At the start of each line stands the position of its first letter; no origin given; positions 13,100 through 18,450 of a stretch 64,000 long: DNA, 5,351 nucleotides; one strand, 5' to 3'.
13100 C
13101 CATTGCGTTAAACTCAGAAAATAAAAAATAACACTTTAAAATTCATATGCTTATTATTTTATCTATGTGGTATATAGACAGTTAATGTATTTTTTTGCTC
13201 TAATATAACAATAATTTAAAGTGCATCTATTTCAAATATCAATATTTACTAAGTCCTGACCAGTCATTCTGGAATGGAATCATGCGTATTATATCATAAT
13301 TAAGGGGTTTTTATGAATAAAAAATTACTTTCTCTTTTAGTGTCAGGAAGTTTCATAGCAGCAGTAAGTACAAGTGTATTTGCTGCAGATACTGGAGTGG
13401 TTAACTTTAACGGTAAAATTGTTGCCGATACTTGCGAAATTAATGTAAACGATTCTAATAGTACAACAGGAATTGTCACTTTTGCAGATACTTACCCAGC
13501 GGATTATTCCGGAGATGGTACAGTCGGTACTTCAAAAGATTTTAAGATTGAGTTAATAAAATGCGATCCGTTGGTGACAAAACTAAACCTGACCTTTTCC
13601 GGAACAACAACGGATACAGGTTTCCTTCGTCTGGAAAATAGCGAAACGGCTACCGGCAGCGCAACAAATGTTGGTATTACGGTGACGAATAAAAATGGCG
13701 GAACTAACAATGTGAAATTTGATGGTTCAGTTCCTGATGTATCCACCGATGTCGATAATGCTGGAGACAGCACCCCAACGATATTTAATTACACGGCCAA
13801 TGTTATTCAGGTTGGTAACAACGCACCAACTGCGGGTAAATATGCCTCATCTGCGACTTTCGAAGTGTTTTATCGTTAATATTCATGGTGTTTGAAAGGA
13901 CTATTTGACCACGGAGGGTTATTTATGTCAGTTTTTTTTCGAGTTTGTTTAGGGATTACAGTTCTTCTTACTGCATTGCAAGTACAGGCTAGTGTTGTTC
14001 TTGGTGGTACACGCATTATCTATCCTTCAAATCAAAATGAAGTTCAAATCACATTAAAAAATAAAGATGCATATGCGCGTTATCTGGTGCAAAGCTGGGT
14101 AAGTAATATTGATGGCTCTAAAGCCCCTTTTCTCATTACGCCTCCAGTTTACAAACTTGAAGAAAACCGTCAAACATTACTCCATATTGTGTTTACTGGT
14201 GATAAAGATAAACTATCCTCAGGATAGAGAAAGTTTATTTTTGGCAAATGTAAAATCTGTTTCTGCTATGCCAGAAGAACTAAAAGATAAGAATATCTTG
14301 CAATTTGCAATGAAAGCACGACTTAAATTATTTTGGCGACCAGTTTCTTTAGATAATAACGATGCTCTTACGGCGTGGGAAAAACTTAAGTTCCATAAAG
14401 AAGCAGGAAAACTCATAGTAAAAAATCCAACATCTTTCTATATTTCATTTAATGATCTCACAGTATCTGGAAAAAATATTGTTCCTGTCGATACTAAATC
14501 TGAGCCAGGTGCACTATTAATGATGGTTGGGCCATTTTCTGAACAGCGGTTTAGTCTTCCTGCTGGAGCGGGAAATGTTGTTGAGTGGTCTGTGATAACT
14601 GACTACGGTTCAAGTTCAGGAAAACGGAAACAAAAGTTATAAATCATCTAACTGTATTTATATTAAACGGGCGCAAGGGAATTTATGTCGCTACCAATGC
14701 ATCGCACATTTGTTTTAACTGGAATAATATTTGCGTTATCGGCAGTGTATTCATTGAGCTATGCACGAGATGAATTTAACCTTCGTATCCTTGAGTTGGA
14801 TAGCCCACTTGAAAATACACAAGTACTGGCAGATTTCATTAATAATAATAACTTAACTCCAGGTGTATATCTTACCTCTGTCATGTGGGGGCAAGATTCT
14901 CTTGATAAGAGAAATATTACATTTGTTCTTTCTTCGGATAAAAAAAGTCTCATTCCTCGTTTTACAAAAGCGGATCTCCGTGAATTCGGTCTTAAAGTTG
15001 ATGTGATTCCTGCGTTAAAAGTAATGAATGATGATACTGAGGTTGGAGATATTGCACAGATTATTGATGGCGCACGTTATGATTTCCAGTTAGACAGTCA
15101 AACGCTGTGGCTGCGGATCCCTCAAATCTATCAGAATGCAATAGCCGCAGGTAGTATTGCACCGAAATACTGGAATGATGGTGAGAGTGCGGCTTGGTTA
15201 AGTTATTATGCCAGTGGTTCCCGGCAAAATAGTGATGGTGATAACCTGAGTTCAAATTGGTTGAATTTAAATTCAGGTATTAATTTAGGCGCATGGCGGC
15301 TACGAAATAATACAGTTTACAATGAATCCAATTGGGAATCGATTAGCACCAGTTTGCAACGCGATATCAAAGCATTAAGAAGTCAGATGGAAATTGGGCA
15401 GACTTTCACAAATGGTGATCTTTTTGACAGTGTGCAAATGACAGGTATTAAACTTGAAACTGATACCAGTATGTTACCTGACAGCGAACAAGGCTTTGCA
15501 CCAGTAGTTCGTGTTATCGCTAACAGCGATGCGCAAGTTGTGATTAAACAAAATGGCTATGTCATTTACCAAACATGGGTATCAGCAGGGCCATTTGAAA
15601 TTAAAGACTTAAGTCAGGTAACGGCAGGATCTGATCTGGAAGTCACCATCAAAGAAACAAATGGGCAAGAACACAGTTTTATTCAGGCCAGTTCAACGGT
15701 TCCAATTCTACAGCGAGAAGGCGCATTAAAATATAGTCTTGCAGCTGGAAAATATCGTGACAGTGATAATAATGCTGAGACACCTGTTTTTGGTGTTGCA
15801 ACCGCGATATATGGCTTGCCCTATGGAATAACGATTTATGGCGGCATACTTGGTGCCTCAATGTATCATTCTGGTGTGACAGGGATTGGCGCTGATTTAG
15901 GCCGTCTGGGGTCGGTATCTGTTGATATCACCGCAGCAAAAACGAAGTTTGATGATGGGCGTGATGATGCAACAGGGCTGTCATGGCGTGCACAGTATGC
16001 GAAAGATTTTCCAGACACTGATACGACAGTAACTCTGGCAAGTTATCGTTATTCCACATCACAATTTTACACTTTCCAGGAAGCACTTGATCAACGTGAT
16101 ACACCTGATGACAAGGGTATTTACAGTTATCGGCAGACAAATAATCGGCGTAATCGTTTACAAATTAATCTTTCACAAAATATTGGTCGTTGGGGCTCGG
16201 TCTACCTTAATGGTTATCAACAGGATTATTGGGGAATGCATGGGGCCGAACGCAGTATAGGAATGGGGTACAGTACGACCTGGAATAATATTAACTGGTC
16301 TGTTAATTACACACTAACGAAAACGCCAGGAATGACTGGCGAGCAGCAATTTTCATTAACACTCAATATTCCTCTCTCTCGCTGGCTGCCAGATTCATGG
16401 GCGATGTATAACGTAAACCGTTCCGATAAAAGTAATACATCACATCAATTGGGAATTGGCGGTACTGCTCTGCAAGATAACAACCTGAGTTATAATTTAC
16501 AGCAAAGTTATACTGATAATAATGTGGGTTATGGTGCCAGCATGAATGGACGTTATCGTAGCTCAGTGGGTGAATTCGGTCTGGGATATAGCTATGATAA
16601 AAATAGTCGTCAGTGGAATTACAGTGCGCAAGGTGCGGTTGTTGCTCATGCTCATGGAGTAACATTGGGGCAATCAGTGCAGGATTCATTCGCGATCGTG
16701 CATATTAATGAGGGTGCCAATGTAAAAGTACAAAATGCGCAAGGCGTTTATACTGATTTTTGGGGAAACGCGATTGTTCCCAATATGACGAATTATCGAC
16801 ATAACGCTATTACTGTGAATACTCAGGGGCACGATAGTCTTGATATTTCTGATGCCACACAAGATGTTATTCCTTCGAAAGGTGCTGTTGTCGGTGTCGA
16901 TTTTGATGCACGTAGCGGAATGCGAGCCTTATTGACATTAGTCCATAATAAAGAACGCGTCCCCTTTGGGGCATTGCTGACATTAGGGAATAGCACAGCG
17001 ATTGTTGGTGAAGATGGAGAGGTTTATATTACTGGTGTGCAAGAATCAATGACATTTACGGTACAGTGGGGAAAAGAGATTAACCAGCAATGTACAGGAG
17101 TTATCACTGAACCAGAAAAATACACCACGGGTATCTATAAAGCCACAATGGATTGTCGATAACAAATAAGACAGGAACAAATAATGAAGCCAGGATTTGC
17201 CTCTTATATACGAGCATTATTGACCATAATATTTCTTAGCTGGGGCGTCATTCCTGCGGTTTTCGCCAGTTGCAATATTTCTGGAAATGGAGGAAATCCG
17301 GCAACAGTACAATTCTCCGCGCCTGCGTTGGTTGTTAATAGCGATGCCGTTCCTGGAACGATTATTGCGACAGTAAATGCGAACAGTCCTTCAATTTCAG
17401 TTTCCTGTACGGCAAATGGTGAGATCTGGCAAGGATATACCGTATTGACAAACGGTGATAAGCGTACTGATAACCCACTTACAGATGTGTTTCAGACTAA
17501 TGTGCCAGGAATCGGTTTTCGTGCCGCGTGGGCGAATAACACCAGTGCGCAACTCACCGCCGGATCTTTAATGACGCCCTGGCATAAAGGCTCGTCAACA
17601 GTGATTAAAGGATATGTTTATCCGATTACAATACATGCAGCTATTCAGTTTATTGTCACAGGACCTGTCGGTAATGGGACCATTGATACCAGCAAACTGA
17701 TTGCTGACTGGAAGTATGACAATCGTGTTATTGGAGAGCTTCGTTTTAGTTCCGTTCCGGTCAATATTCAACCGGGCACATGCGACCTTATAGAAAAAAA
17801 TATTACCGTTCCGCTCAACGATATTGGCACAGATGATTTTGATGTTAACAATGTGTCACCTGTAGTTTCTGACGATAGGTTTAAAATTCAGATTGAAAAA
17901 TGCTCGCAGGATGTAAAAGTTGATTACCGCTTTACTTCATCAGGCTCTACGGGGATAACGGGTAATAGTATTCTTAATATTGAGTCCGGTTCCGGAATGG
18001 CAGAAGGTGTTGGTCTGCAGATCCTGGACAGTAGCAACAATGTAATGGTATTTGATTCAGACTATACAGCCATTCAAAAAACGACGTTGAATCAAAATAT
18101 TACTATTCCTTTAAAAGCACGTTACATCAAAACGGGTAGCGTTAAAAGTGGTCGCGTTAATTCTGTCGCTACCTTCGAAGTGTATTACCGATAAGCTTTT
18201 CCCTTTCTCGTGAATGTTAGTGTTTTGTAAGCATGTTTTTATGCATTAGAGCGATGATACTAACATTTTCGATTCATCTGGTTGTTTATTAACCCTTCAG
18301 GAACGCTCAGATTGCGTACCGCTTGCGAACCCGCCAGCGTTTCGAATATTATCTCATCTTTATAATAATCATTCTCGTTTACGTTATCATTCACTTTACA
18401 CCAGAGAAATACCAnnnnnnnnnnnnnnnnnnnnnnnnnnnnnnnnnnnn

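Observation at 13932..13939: T8 homopolymer inside codons 3-5 of the fimbrial chaperone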

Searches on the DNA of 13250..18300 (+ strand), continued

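Call 9: search_dna_similar(query=L003:2135-2223:+, collection=ecoli_genomes, mode=near, max_rows=60, rows=spread)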
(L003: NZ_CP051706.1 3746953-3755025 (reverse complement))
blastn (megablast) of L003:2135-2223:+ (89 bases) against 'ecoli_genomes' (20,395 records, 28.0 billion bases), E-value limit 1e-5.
Records with a match: 571; places in all: 571; records where one place covers at least 80% of the query: 571.
Genomes with a match: 571 of 5426; with a place that covers at least 80% of the query: 571. Places per genome that has any: lowest 1, median 1, highest 1. On chromosomes: 571 places; on plasmids: 0.
Best place of each record, by identity: >=99% 567; 90-95% 4.
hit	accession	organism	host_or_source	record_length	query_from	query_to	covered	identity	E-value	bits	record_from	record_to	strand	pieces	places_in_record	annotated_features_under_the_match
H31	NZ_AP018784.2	Escherichia coli strain SK1144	-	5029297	1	89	100%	100.0%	3e-38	165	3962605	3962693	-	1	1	fimbrial biogenesis chaperone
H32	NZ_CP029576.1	Escherichia coli strain DA33135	Homo sapiens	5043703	1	89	100%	100.0%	3e-38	165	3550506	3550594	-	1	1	fimbrial biogenesis chaperone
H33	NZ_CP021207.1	Escherichia coli strain strain Z247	Homo sapiens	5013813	1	89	100%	100.0%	3e-38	165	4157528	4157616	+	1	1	fimbrial biogenesis chaperone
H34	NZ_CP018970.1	Escherichia coli strain Ecol_542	Homo sapiens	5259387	1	89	100%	100.0%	3e-38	165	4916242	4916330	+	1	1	fimbrial biogenesis chaperone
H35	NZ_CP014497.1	Escherichia coli strain ZH193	Homo sapiens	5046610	1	89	100%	100.0%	3e-38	165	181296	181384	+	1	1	fimbrial biogenesis chaperone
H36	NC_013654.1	Escherichia coli SE15 strain SE15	-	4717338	1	89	100%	100.0%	3e-38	165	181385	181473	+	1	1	fimbrial biogenesis chaperone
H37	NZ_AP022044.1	Escherichia coli strain WP4-S17-ESBL-03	-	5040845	1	89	100%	100.0%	3e-38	165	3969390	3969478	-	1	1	fimbrial biogenesis chaperone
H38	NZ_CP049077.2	Escherichia coli strain p11A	Homo sapiens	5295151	1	89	100%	100.0%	3e-38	165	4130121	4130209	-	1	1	fimbrial biogenesis chaperone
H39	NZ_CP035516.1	Escherichia coli strain U14A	Homo sapiens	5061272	1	89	100%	100.0%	3e-38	165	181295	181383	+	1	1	fimbrial biogenesis chaperone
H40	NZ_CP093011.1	Escherichia coli strain 131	Homo sapiens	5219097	1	89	100%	100.0%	3e-38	165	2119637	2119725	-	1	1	fimbrial biogenesis chaperone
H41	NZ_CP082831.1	Escherichia coli strain SCAID WND1-2021 (1/128)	Homo sapiens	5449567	1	89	100%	100.0%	3e-38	165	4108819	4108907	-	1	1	molecular chaperone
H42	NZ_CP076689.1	Escherichia coli strain S21EC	Homo sapiens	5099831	1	89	100%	100.0%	3e-38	165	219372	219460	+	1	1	fimbrial biogenesis chaperone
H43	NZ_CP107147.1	Escherichia coli strain R14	human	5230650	1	89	100%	100.0%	3e-38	165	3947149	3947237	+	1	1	fimbrial biogenesis chaperone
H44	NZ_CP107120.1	Escherichia coli strain S12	human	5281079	1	89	100%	100.0%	3e-38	165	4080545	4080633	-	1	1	fimbrial biogenesis chaperone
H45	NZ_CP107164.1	Escherichia coli strain R9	human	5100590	1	89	100%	100.0%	3e-38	165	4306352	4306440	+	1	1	fimbrial biogenesis chaperone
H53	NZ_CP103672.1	Escherichia coli O25b:H4-ST131 strain 4433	Homo sapiens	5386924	1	89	100%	100.0%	3e-38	165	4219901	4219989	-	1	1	fimbrial biogenesis chaperone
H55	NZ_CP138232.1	Escherichia coli strain EC958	Homo sapiens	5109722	1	89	100%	100.0%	3e-38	165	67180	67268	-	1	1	molecular chaperone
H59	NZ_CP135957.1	Escherichia coli strain MS1657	Gallus gallus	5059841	1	89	100%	100.0%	3e-38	165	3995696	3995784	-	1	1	molecular chaperone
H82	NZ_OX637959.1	Escherichia coli O25b:H4-ST131 strain ST131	Homo sapiens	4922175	1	89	100%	100.0%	3e-38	165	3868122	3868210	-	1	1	fimbrial biogenesis chaperone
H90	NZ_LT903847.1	Escherichia coli O127:H6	Homo sapiens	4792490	4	87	94%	92.9%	2e-25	122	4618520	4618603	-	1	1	fimbrial biogenesis chaperone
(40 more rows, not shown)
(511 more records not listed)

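Call 11: get_annotated_region(hit=H55, flank=1000)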
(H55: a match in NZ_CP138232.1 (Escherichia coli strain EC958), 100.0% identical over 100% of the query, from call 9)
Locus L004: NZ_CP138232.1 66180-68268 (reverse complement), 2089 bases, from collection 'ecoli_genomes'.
description: Escherichia coli strain EC958 chromosome, complete genome
organism: Escherichia coli strain EC958 (NCBI taxid 562)
replicon: chromosome; assembly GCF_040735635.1
host: Homo sapiens; source: missing; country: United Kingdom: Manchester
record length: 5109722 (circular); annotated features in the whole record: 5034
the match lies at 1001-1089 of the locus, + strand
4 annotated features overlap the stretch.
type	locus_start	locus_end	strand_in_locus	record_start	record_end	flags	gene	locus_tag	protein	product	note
CDS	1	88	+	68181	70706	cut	mrcB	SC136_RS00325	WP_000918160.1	bifunctional glycosyl transferase/transpeptidase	-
CDS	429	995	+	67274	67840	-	-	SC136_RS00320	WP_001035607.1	fimbrial protein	-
CDS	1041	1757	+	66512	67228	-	-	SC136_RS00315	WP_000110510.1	molecular chaperone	-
CDS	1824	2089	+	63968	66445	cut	-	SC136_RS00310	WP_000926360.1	fimbria/pilus outer membrane usher protein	-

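Call 12: get_annotated_region(hit=H59, flank=1000)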
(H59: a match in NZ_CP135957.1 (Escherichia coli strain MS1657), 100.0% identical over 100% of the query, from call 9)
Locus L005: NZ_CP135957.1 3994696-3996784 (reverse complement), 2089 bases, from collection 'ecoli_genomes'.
description: Escherichia coli strain MS1657 chromosome, complete genome
organism: Escherichia coli strain MS1657 (NCBI taxid 562)
replicon: chromosome; assembly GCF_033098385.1
host: Gallus gallus; source: Chicken heart (Gallus gallus); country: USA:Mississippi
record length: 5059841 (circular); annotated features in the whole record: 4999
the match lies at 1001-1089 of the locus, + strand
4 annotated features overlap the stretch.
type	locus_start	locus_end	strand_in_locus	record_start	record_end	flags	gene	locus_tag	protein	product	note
CDS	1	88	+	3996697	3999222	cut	mrcB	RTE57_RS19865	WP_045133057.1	bifunctional glycosyl transferase/transpeptidase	-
CDS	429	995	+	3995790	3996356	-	-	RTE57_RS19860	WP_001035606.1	fimbrial protein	-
CDS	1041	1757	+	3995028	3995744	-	-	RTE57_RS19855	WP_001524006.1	molecular chaperone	-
CDS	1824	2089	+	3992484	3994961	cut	-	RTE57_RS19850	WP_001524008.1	fimbria/pilus outer membrane usher protein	-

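Call 13: get_annotated_region(hit=H36, flank=1000)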
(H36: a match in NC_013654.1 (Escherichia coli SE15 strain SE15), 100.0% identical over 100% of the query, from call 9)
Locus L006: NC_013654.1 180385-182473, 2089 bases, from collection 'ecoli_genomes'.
description: Escherichia coli SE15, complete sequence
organism: Escherichia coli SE15 strain SE15 (NCBI taxid 431946)
replicon: chromosome; assembly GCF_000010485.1
host: -; source: -; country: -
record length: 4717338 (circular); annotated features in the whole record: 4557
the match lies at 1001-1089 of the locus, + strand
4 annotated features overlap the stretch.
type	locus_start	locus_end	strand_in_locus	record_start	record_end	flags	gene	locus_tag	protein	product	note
CDS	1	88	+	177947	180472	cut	mrcB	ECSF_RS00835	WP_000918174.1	bifunctional glycosyl transferase/transpeptidase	-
CDS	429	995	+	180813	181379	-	-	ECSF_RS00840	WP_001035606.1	fimbrial protein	-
CDS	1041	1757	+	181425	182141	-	-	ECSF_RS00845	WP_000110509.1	fimbrial biogenesis chaperone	-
CDS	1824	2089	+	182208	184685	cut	-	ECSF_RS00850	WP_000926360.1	fimbria/pilus outer membrane usher protein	-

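Call 18: search_dna_similar(query=L004:1285-1372:+, collection=ecoli_genomes, mode=near, max_rows=60, rows=spread)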
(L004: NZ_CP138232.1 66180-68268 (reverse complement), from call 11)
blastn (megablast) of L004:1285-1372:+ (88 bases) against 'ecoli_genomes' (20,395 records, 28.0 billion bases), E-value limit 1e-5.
Records with a match: 567; places in all: 567; records where one place covers at least 80% of the query: 567.
Genomes with a match: 567 of 5426; with a place that covers at least 80% of the query: 567. Places per genome that has any: lowest 1, median 1, highest 1. On chromosomes: 567 places; on plasmids: 0.
Best place of each record, by identity: >=99% 565; 95-99% 2.
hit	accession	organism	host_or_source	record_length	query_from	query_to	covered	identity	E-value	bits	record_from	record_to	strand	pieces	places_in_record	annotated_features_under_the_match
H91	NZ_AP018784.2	Escherichia coli strain SK1144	-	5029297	1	88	100%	100.0%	9e-38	163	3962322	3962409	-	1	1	fimbrial biogenesis chaperone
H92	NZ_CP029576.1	Escherichia coli strain DA33135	Homo sapiens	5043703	1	88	100%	100.0%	9e-38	163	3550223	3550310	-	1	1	fimbrial biogenesis chaperone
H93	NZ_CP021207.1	Escherichia coli strain strain Z247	Homo sapiens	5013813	1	88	100%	100.0%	9e-38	163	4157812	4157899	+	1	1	fimbrial biogenesis chaperone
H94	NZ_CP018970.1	Escherichia coli strain Ecol_542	Homo sapiens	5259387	1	88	100%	100.0%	9e-38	163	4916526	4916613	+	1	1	fimbrial biogenesis chaperone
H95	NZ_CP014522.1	Escherichia coli strain ZH063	Homo sapiens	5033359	1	88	100%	100.0%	9e-38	163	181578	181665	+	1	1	fimbrial biogenesis chaperone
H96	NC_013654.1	Escherichia coli SE15 strain SE15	-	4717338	1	88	100%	100.0%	9e-38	163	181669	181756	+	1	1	fimbrial biogenesis chaperone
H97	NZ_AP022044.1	Escherichia coli strain WP4-S17-ESBL-03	-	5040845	1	88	100%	100.0%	9e-38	163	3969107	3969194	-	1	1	fimbrial biogenesis chaperone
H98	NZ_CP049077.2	Escherichia coli strain p11A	Homo sapiens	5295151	1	88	100%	100.0%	9e-38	163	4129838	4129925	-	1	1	fimbrial biogenesis chaperone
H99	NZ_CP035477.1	Escherichia coli strain U13A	Homo sapiens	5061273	1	88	100%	100.0%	9e-38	163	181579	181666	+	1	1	fimbrial biogenesis chaperone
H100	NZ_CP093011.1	Escherichia coli strain 131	Homo sapiens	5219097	1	88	100%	100.0%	9e-38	163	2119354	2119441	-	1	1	fimbrial biogenesis chaperone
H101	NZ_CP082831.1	Escherichia coli strain SCAID WND1-2021 (1/128)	Homo sapiens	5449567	1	88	100%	100.0%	9e-38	163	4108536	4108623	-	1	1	molecular chaperone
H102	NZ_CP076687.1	Escherichia coli strain S22EC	Homo sapiens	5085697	1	88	100%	100.0%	9e-38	163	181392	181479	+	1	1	fimbrial biogenesis chaperone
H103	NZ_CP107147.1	Escherichia coli strain R14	human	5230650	1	88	100%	100.0%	9e-38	163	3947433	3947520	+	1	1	fimbrial biogenesis chaperone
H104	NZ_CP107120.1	Escherichia coli strain S12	human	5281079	1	88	100%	100.0%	9e-38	163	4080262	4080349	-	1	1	fimbrial biogenesis chaperone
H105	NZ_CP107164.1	Escherichia coli strain R9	human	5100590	1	88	100%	100.0%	9e-38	163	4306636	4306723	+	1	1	fimbrial biogenesis chaperone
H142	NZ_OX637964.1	Escherichia coli O25b:H4-ST131 strain ST131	Homo sapiens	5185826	1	88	100%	100.0%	9e-38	163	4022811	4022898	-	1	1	fimbrial biogenesis chaperone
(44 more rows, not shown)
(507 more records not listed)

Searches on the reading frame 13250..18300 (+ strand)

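Call 24: find_related_loci(query=L002:2176-2892:+, collection=genome_contigs, flank=3000)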
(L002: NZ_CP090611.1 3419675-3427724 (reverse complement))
Query L002:2176-2892:+ (238 aa) in genome_contigs; peptide patterns used: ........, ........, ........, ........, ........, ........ (x = any residue, [..] = any of these).
54 stretches matched a pattern; 1 encode a relative of the query (tblastn E <= 1e-3); 1 distinct loci.
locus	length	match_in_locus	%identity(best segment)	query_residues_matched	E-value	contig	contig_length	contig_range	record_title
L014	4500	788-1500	90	1-238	3e-126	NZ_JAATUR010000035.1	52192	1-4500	Escherichia coli strain SCPM-O-B-8794 35length=52192, whole genome shotgun sequence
